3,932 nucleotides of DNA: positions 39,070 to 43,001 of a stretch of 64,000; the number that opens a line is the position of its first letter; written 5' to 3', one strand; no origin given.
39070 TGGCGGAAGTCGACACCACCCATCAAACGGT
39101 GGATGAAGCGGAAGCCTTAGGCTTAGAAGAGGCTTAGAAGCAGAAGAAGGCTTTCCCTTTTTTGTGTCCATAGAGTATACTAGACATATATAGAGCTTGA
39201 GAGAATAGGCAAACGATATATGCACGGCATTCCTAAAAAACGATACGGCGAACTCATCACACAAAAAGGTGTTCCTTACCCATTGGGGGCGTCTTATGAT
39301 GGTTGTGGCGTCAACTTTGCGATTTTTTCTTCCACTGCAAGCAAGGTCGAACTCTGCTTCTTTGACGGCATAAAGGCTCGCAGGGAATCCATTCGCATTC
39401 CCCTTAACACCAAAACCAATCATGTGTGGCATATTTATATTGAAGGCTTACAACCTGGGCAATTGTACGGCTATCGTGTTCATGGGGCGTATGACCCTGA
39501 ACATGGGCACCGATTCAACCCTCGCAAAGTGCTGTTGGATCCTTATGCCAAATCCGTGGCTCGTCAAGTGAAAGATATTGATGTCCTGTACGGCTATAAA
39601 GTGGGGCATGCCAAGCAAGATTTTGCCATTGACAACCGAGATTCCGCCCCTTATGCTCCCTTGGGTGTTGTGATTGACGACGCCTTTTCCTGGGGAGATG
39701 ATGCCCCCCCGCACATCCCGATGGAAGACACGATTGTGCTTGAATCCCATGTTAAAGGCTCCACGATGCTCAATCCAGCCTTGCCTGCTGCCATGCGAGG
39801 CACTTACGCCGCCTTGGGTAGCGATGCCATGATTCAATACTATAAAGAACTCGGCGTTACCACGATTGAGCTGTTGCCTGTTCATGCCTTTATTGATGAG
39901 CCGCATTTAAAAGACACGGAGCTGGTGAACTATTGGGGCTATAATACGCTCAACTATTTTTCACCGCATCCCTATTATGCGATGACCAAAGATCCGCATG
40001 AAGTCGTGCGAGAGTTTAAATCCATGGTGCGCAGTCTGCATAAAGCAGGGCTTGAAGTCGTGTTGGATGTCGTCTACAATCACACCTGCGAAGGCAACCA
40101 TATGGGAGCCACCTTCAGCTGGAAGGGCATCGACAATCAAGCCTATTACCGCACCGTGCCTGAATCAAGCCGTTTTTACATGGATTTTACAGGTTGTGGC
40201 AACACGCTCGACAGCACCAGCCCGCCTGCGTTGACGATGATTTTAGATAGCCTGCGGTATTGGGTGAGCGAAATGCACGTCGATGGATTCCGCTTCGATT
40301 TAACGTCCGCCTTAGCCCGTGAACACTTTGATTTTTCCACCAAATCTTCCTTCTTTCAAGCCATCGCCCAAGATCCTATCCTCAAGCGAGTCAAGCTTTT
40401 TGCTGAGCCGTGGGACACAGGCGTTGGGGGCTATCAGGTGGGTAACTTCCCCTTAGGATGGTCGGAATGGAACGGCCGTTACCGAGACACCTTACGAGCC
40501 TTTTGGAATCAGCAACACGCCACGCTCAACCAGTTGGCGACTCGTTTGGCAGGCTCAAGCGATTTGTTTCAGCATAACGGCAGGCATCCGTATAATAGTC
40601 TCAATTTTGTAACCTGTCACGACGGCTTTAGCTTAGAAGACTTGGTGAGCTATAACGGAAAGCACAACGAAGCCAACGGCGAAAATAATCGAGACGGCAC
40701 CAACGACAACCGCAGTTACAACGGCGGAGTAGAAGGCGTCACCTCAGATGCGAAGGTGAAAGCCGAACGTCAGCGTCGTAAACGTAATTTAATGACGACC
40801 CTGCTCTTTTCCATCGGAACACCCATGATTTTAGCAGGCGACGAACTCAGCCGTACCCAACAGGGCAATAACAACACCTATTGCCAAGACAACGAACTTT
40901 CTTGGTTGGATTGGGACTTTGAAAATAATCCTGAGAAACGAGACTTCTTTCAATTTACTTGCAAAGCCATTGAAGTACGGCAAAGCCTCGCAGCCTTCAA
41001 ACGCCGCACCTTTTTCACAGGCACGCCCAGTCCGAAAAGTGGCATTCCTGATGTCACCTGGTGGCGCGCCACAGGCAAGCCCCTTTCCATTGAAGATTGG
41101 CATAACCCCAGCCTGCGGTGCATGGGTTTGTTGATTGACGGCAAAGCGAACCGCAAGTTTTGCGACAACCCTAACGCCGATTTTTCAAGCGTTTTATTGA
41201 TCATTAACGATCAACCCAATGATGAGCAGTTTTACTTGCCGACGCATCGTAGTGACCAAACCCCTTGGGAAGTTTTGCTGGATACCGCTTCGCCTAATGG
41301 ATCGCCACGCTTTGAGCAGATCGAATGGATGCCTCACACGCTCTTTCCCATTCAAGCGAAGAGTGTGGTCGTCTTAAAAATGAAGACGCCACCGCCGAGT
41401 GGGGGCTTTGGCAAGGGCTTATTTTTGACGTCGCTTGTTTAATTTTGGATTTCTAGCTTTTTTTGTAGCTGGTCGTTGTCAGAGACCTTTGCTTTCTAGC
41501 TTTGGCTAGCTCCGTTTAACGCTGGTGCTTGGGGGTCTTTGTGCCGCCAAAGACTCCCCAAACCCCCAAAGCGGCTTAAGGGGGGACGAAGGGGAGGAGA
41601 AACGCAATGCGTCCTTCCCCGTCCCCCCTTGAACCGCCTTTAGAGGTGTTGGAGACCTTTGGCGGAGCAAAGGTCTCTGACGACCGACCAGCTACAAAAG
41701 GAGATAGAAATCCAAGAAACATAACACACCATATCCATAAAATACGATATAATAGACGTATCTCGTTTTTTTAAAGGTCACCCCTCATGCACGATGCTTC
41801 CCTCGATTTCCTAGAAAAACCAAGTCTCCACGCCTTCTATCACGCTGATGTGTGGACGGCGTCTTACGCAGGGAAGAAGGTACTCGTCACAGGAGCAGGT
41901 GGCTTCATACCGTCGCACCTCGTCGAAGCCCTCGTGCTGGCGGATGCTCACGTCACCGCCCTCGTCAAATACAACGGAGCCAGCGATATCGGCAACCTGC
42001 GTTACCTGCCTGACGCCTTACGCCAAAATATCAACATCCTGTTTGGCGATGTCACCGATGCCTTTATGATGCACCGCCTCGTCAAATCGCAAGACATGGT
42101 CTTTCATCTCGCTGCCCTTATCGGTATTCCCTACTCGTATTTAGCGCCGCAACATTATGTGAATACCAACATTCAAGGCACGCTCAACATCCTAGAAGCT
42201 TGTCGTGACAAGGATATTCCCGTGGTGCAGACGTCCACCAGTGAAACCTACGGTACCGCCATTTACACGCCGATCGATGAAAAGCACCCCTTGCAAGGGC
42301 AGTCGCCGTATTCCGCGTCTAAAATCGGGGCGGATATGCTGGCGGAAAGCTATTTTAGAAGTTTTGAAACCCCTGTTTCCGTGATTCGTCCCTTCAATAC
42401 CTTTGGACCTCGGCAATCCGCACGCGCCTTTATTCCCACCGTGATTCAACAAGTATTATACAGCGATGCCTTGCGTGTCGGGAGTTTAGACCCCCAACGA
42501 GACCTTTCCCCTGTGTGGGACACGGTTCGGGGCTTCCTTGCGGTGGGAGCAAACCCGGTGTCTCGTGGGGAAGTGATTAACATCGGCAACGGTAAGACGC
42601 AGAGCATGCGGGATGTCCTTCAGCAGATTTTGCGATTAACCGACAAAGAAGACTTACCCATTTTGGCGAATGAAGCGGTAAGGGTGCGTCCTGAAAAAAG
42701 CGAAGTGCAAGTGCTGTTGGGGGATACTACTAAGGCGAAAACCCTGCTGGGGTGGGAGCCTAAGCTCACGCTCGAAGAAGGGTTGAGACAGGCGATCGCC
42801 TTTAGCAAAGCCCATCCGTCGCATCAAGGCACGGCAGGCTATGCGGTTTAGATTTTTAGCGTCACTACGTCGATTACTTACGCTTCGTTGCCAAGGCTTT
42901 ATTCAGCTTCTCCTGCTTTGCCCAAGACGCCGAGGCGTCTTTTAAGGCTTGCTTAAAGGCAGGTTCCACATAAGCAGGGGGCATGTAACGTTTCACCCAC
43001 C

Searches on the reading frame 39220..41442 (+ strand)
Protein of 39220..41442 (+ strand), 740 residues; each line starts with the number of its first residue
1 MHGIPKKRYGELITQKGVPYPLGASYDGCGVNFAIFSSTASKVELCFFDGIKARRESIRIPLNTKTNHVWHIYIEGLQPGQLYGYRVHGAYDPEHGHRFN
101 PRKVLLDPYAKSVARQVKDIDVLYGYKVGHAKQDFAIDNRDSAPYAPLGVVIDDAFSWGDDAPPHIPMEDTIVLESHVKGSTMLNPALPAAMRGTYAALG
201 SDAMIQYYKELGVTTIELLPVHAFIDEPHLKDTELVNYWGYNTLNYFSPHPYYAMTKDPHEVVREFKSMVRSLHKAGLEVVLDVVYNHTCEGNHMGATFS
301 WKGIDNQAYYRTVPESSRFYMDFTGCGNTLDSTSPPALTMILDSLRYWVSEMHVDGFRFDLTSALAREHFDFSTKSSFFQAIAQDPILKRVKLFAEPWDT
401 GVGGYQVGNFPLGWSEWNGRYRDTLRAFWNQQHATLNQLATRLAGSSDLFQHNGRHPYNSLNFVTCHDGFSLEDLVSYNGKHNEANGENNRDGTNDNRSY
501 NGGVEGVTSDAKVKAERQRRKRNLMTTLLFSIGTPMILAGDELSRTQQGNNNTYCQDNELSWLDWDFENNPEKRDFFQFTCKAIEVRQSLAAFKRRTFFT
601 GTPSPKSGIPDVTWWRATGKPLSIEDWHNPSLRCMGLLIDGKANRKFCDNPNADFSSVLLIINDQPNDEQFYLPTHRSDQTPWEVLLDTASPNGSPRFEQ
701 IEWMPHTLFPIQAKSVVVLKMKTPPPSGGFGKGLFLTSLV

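Call 23: search_protein_families(library=pfam, proteins=[window:39220-41442:+])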
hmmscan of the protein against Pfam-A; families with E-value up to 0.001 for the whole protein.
window:39220-41442:+ (740 aa): 2 families
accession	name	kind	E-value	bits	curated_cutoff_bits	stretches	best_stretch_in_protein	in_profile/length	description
PF02922.24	CBM_48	-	1.5e-20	73.8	22.4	1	21-110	1-83/83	Carbohydrate-binding module 48 (Isoamylase N-terminal domain)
PF00128.31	Alpha-amylase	-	5.7e-14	52.6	22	1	205-368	25-196/446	Alpha amylase, catalytic domain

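Call 53: find_homologous_proteins(query=window:39220-41442:+, max_evalue=1e-150)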
Query window:39220-41442:+ (740 aa): 7779 proteins with E <= 1e-150 among 8000 candidates; the best 120 are listed.
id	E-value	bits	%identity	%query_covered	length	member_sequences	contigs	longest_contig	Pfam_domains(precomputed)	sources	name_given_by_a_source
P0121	0.0e+0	1640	90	100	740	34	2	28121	PF02922.25,PF00128.32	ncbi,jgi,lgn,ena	jgi:glycogen operon protein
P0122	0.0e+0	1527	86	98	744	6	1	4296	PF02922.25,PF00128.32,PF21331.5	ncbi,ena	-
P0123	0.0e+0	1495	82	99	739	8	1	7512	PF02922.25,PF00128.32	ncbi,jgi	jgi:glycogen operon protein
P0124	0.0e+0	1298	74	97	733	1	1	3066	PF02922.25,PF00128.32,PF21331.5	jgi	-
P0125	0.0e+0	1198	69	96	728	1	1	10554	PF02922.25,PF00128.32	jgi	jgi:isoamylase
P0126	0.0e+0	1167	66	97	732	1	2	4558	PF02922.25,PF00128.32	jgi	jgi:isoamylase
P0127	0.0e+0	1097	64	96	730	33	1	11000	PF02922.25,PF00128.32,PF21331.5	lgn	-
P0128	0.0e+0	1084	63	95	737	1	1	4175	PF02922.25,PF00128.32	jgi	jgi:isoamylase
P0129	0.0e+0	1028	60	95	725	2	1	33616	PF02922.25,PF00128.32,PF21331.5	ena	-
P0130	0.0e+0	1024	59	96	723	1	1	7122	PF02922.25,PF00128.32,PF21331.5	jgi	jgi:isoamylase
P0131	0.0e+0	1013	60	95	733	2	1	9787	PF02922.25,PF00128.32,PF21331.5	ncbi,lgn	ncbi:MAG: glycogen debranching protein GlgX [Vampirovibrionales bacterium]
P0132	6.0e-297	1006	59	95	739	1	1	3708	PF02922.25,PF00128.32,PF21331.5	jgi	jgi:isoamylase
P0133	7.4e-297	1005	59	96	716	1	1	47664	PF02922.25,PF00128.32,PF21331.5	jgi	jgi:isoamylase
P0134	1.8e-294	997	58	96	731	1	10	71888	PF02922.25,PF00128.32,PF21331.5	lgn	-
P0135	3.1e-293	993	58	95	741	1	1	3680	PF02922.25,PF00128.32,PF21331.5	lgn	-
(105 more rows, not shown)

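Call 54: find_encoding_contigs(protein=P0121, flank=2500, max_places=2)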
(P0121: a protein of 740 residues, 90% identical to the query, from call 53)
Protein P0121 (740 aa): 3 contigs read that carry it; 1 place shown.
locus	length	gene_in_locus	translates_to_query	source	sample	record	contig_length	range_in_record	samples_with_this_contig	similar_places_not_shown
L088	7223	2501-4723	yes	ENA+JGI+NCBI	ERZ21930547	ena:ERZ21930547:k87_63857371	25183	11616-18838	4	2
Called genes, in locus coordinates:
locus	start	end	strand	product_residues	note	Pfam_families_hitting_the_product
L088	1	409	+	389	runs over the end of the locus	-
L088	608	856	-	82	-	PF13237:Fer4_10 (faint), PF14697:Fer4_21 (faint), PF25160:LdpA_Fe-S-bd (weak), PF13187:Fer4_9 (weak), PF13484:Fer4_16 (faint), PF00037:Fer4, PF12838:Fer4_7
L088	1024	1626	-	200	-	PF02777:Sod_Fe_C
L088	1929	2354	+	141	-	-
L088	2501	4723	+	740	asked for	PF02922:CBM_48, PF00128:Alpha-amylase (weak)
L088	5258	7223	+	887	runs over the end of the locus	PF01624:MutS_I, PF05188:MutS_II, PF05192:MutS_III, PF05190:MutS_IV, PF00488:MutS_V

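Call 55: find_encoding_contigs(protein=P0123, flank=2500, max_places=2)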
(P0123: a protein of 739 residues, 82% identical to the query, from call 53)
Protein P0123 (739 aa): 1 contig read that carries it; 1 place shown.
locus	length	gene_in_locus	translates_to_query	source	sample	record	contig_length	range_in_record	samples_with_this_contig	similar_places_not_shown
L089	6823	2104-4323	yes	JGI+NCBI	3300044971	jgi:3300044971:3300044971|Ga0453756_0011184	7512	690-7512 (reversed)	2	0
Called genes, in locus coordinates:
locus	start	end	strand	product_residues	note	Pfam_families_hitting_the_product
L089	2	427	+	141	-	?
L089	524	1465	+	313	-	-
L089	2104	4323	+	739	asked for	PF02922:CBM_48, PF00128:Alpha-amylase (weak)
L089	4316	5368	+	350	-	PF00106:adh_short (weak), PF01073:3Beta_HSD, PF01370:Epimerase, PF02719:Polysacc_synt_2, PF04321:RmlD_sub_bind, PF05368:NmrA (weak), PF07993:NAD_binding_4, PF16363:GDP_Man_Dehyd, +1 more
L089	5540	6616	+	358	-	PF05496:RuvB_N, PF00004:AAA, PF07728:AAA_5, PF17864:AAA_lid_4, PF05491:WHD_RuvB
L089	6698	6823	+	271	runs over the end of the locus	?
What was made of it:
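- On MITE: glgX overlaps the epimerase gene in L089 (call 55).
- In L089 glgX overlaps the epimerase gene by 8 nt (call 55).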

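Call 56: find_encoding_contigs(protein=P0125, flank=2500, max_places=2)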
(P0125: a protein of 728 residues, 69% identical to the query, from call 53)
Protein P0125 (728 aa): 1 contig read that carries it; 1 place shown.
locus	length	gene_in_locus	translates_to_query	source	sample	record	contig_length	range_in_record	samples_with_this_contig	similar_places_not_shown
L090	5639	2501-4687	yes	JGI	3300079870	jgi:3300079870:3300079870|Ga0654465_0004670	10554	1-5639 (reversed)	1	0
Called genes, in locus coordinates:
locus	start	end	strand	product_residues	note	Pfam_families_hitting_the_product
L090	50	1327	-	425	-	PF13742:tRNA_anti_2, PF01336:tRNA_anti-codon, PF02601:Exonuc_VII_L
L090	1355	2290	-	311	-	PF02401:LYTB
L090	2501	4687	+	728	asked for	PF02922:CBM_48, PF00128:Alpha-amylase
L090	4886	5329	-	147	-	-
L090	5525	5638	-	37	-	?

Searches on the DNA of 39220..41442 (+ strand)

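Call 60: search_rna_families(sources=[L011, L033, L030, L088], threshold=gathering)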
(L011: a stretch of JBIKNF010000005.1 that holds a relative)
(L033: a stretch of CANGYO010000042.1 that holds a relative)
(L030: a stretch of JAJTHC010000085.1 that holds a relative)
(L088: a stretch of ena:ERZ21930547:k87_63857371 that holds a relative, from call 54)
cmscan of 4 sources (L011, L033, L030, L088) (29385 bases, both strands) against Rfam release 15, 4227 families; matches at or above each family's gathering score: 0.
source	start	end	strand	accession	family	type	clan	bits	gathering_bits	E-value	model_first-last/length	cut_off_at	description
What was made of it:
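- On Any Rfam RNA family: Nothing was found in four loci carrying full units or R2 (call 60).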

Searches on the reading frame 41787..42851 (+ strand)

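Call 23: search_protein_families(library=pfam, proteins=[window:41787-42851:+])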
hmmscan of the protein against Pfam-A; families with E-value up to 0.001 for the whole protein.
window:41787-42851:+ (354 aa): 9 families
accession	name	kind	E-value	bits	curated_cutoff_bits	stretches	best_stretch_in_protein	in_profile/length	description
PF16363.11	GDP_Man_Dehyd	-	6.8e-62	210.3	27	1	33-335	1-331/332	GDP-mannose 4,6 dehydratase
PF01370.27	Epimerase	-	7.3e-46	157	20.9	1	32-267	1-240/240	NAD dependent epimerase/dehydratase family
PF01073.25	3Beta_HSD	-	9.1e-16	58.1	22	1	33-211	1-187/280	3-beta hydroxysteroid dehydrogenase/isomerase family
PF02719.21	Polysacc_synt_2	-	2.5e-13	50.3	20.2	1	32-287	1-249/293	Polysaccharide biosynthesis protein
PF07993.18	NAD_binding_4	-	7.8e-12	45.3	20.1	1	34-207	1-209/258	Male sterility protein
PF04321.23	RmlD_sub_bind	-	5.2e-08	32.7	27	1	31-207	2-153/287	RmlD substrate binding domain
PF00106.31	adh_short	-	2.8e-05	24.1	26.6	1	30-189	1-163/195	short chain dehydrogenase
PF05368.20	NmrA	-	0.00012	22.2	27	1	30-110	3-78/298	NmrA-like family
PF13460.12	NAD_binding_10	-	0.00018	21.8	27.2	1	36-148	1-94/184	NAD(P)H-binding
